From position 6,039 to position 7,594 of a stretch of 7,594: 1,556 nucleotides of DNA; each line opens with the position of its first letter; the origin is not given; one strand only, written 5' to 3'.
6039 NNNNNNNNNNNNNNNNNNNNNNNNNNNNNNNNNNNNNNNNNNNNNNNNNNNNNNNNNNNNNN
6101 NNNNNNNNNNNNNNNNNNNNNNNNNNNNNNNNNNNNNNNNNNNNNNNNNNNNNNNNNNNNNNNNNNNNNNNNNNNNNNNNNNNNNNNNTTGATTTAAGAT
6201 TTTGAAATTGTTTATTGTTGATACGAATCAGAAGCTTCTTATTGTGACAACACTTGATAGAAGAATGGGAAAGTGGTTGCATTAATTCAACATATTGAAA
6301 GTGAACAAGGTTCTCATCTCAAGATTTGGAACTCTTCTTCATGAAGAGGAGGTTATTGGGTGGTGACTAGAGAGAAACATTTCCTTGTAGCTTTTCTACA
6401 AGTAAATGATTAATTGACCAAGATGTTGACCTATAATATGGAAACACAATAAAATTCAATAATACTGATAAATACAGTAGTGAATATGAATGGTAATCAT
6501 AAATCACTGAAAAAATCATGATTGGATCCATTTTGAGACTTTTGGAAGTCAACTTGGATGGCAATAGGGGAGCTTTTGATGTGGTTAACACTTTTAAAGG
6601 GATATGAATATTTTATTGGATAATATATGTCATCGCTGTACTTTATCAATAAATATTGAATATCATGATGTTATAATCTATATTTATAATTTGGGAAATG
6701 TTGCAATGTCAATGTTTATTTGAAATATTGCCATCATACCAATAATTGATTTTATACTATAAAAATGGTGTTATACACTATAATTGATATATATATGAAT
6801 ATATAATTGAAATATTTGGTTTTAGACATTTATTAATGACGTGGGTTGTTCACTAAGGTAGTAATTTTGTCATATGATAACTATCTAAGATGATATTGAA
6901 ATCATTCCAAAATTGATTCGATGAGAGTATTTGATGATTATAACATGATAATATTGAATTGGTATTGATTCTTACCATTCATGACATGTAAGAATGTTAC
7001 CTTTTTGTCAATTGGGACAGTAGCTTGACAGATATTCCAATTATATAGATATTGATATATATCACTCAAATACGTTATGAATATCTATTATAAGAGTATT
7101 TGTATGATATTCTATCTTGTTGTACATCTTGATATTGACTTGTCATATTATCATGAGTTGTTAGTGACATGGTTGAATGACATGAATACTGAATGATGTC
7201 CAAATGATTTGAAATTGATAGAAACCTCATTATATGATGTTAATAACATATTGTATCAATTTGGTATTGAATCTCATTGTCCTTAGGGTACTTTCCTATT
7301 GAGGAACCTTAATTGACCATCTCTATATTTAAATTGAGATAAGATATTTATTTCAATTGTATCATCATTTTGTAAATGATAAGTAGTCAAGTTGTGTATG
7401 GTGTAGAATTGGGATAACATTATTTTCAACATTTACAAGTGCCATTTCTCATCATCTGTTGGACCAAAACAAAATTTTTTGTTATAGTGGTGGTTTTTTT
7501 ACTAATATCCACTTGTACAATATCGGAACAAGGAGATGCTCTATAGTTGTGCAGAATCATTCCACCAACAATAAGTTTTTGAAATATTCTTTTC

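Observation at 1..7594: Diverged direct repeat of at least 868 bp flanks the gap with a period of about 6.73 kb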

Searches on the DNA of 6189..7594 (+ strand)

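Call 23: search_dna_similar(query=window:6189-7594:+, collection=phages, mode=distant, max_rows=5)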
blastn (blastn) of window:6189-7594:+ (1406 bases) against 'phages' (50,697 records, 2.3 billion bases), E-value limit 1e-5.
No match.

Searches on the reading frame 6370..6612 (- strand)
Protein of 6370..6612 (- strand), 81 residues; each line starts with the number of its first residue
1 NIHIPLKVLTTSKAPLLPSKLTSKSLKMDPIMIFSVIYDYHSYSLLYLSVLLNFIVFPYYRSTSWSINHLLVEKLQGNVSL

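Call 25: search_protein_families(library=pfam, proteins=[window:6370-6612:-], max_evalue=1)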
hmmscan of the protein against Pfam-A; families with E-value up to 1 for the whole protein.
seq(81 aa): 0 families
